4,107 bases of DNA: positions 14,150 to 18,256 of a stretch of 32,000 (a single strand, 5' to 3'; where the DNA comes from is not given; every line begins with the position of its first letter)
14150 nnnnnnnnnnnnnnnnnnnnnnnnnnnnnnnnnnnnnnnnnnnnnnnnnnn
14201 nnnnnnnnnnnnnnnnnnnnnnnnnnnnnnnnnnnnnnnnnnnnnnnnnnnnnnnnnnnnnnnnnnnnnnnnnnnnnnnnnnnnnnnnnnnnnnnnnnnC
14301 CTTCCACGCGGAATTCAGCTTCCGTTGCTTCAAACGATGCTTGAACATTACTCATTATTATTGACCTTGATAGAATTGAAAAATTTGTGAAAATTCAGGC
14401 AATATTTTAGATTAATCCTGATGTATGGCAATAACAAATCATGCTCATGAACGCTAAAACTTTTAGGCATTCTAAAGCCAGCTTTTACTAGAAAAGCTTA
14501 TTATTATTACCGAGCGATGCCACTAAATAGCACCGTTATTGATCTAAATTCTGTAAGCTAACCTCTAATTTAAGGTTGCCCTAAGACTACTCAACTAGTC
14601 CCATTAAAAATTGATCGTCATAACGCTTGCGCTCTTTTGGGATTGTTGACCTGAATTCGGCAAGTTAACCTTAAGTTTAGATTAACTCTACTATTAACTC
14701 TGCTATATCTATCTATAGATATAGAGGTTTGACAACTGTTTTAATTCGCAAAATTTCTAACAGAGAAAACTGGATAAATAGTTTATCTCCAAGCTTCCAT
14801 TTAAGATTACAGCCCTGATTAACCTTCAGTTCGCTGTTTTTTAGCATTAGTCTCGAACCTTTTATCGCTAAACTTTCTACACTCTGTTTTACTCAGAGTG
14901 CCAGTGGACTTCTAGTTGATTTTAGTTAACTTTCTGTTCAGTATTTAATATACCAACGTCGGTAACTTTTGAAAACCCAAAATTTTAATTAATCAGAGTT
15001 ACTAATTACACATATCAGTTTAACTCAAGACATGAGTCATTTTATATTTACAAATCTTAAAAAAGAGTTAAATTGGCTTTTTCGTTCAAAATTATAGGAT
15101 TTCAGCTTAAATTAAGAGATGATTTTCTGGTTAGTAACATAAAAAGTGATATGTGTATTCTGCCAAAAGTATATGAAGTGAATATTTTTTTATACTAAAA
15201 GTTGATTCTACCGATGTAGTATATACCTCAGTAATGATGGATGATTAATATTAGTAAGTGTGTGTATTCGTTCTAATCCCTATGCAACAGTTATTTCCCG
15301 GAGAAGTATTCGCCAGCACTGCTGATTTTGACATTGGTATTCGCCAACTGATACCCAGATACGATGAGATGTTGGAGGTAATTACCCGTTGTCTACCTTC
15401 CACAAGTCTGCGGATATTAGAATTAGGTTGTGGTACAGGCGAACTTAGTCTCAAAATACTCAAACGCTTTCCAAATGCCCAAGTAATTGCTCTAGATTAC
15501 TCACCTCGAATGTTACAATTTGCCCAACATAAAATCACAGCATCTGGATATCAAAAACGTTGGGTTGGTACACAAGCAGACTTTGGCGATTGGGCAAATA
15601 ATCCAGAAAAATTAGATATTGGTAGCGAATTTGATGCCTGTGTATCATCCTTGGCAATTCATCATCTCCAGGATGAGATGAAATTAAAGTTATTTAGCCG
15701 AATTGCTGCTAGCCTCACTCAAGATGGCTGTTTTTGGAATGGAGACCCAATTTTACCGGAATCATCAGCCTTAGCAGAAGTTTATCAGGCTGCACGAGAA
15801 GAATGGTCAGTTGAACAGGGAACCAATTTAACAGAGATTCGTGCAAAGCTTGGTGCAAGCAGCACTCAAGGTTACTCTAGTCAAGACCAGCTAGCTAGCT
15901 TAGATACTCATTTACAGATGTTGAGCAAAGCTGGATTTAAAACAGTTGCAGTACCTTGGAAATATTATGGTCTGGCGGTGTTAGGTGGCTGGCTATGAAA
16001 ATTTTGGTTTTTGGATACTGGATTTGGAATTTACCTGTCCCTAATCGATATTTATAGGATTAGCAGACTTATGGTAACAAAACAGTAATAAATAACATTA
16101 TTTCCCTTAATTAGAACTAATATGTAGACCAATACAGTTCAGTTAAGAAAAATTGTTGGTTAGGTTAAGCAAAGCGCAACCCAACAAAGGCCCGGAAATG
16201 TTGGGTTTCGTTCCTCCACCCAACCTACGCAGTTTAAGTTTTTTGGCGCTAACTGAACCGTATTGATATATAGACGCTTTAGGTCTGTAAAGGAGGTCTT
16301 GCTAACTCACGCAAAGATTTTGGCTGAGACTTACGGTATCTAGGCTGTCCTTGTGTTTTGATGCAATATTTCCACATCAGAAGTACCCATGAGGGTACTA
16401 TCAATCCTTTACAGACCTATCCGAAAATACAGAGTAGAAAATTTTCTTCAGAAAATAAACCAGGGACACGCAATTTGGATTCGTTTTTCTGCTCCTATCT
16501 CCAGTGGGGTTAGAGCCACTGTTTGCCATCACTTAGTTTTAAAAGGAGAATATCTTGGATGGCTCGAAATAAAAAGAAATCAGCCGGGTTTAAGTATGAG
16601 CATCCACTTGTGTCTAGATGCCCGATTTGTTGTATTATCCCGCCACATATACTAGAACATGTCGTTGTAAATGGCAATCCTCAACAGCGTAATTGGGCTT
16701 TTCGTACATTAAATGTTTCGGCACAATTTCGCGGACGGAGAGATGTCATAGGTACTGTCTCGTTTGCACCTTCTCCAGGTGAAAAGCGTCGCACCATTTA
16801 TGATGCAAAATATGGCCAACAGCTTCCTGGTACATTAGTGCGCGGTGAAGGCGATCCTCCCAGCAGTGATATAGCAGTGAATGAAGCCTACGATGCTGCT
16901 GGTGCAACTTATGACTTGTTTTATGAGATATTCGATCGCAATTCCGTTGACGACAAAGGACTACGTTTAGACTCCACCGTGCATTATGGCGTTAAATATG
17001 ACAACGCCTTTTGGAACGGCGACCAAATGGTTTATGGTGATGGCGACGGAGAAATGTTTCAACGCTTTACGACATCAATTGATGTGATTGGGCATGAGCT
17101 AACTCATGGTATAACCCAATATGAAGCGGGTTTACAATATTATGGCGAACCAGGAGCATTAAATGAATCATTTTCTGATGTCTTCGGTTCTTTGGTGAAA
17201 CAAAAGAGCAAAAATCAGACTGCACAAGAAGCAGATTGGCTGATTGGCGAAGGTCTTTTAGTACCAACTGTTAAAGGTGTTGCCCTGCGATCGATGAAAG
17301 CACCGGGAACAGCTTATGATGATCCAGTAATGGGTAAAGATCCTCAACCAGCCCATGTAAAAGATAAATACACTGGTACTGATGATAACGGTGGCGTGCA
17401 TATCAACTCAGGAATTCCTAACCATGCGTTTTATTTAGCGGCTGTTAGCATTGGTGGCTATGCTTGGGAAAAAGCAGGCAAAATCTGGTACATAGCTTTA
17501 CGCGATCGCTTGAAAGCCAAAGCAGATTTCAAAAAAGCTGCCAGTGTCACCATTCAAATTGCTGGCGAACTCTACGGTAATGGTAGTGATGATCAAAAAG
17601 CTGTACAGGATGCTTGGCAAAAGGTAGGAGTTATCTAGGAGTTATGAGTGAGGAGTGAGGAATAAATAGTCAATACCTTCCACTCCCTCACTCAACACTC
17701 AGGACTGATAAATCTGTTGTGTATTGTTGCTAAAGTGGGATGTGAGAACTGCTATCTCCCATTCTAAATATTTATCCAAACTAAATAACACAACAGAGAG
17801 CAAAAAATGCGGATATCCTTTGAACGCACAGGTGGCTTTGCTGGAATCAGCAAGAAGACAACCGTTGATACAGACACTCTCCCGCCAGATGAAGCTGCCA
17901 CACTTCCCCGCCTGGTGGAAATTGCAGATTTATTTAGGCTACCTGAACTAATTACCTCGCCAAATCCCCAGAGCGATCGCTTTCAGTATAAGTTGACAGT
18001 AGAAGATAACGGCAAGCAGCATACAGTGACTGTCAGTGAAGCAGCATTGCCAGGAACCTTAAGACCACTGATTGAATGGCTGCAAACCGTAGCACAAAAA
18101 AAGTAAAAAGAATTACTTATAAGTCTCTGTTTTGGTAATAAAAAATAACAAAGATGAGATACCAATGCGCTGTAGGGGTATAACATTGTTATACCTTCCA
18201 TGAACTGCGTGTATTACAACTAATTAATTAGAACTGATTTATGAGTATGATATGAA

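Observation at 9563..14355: Complete MysD-type mycosporine-like amino acid (UV sunscreen) biosynthetic cluster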

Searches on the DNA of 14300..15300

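Call 75: search_rna_families(source=window, start=14300, end=15300, threshold=evalue, max_evalue=1)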
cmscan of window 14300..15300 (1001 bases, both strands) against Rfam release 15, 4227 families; matches with E-value up to 1: 0.
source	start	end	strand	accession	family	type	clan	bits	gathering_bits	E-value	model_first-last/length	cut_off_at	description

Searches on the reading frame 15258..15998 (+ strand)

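Call 3: search_protein_families(library=pfam, proteins=[window:15258-15998:+])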
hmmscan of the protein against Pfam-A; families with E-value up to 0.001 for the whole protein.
window:15258-15998:+ (246 aa): 10 families
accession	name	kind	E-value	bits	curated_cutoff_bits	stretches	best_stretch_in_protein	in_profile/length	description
PF13649.12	Methyltransf_25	-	2.6e-17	63.7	27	1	53-157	1-97/97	Methyltransferase domain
PF08242.18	Methyltransf_12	-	5.2e-15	56.4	30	1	54-159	1-98/98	Methyltransferase domain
PF13847.12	Methyltransf_31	-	4.3e-13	49.6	27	1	50-165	4-113/145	Methyltransferase domain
PF08241.18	Methyltransf_11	-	1.3e-11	45.4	21.2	1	54-159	1-93/95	Methyltransferase domain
PF13489.12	Methyltransf_23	-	9e-09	35.7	27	1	36-158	7-113/164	Methyltransferase domain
PF05175.20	MTS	-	1.2e-07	32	23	1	39-105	20-83/170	Methyltransferase small domain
PF01209.24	Ubie_methyltran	-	4.4e-07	29.9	20.1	1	47-231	45-217/233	ubiE/COQ5 methyltransferase family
PF02353.26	CMAS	-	2.5e-06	27.5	27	1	52-161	65-164/273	Mycolic acid cyclopropane synthetase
PF00398.26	RrnaAD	-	8.1e-05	22.3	24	1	44-138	25-96/263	Ribosomal RNA adenine dimethylase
PF06080.18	DUF938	-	0.0001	22.6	27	1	37-158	13-134/202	Protein of unknown function (DUF938)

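Call 4: search_protein_families(library=ncbifam, proteins=[window:15258-15998:+])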
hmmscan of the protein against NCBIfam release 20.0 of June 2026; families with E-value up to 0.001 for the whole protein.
window:15258-15998:+ (246 aa): 30 families (the best 25 are shown)
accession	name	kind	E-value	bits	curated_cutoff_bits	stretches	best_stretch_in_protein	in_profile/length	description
NF043040.1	corrin_prot_MT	hypoth_equivalog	4.1e-19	68.9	180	1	22-180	13-166/216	corrinoid protein-associated methyltransferase CpaM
TIGR02072.1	BioC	equivalog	1.1e-15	58.1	184.95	1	37-201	22-170/244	malonyl-ACP O-methyltransferase BioC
TIGR03534.1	RF_mod_PrmC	equivalog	3e-12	46.5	199.1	1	8-130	45-162/253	peptide chain release factor N(5)-glutamine methyltransferase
NF041820.1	daptide_MTase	equivalog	1.1e-10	41.4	175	1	42-159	29-140/243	daptide-type RiPP biosynthesis methyltransferase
NF010703.0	PRK14103.1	equivalog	2e-10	40.5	320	1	38-117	18-89/256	trans-aconitate 2-methyltransferase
TIGR00536.1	hemK_fam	subfamily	5.2e-09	35.6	115.5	1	8-101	70-166/286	HemK family protein methyltransferase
TIGR01934.1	MenG_MenH_UbiE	subfamily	2.4e-08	33.6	158.35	1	42-107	32-97/223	ubiquinone/menaquinone biosynthesis methyltransferase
TIGR00740.1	TIGR00740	equivalog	2.6e-08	33.8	193.3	1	24-239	25-232/239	carboxy-S-adenosyl-L-methionine synthase CmoA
TIGR03533.1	L3_gln_methyl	equivalog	4.2e-08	32.9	229.7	1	15-108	83-180/284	50S ribosomal protein L3 N(5)-glutamine methyltransferase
TIGR02021.1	BchM-ChlM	equivalog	5e-08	32.6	158.9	1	36-152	42-146/218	magnesium protoporphyrin IX methyltransferase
NF001244.0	PRK00216.1-5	equivalog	1e-07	31.5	216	1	46-104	45-106/236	bifunctional demethylmenaquinone methyltransferase/2-methoxy-6-polyprenyl-1,4-benzoquinol methylase UbiE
NF004851.0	PRK06202.1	equivalog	2.4e-07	30.4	243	1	48-150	59-155/237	hypothetical protein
NF052510.1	methyltran_MpqE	exception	2.8e-07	30.2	335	1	49-230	46-217/234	methyl-plastoquinone biosynthesis methyltransferase MpqE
NF002463.0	PRK01683.1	equivalog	3.9e-07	29.9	297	1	41-99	23-81/258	trans-aconitate 2-methyltransferase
NF007610.0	PRK10258.1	equivalog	5e-06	26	342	1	50-100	43-91/251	malonyl-ACP O-methyltransferase BioC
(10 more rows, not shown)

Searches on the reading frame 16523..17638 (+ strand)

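Call 3: search_protein_families(library=pfam, proteins=[window:16523-17638:+])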
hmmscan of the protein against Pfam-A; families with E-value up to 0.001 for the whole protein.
window:16523-17638:+ (371 aa): 3 families
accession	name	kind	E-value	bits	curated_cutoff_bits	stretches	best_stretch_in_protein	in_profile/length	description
PF02868.21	Peptidase_M4_C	-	6.4e-60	202.2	24.4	1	202-370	1-165/165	Thermolysin metallopeptidase, alpha-helical domain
PF01447.24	Peptidase_M4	-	1.9e-30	106.6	22.4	1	92-199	33-145/145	Thermolysin metallopeptidase, catalytic domain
PF16485.10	PLN_propep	-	8.5e-05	22.7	28.1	1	38-64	3-29/43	Protealysin propeptide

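Call 4: search_protein_families(library=ncbifam, proteins=[window:16523-17638:+])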
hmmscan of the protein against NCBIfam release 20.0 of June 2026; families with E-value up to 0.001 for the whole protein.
window:16523-17638:+ (371 aa): 2 families
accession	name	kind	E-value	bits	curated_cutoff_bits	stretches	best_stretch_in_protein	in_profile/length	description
NF045902.1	MetaloprotProALeg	equivalog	5.1e-29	101.4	900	1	130-357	316-524/539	zinc metalloprotease ProA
NF047971.1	ThermolysLepto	equivalog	3e-21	75.3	1350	1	183-370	430-619/776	M4 family metalopeptidase thermolysin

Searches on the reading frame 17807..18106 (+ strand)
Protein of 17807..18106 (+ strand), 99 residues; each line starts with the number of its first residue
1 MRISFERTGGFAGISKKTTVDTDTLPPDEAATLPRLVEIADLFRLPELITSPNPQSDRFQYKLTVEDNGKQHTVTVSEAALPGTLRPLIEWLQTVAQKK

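Call 36: search_protein_families(library=pfam, proteins=[window:17807-18106:+])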
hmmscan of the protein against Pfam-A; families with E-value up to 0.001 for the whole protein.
window:17807-18106:+ (99 aa): 1 family
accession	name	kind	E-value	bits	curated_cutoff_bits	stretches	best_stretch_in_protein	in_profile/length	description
PF20242.3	Emfourin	-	1.6e-28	99.3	27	1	5-93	1-91/91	Emfourin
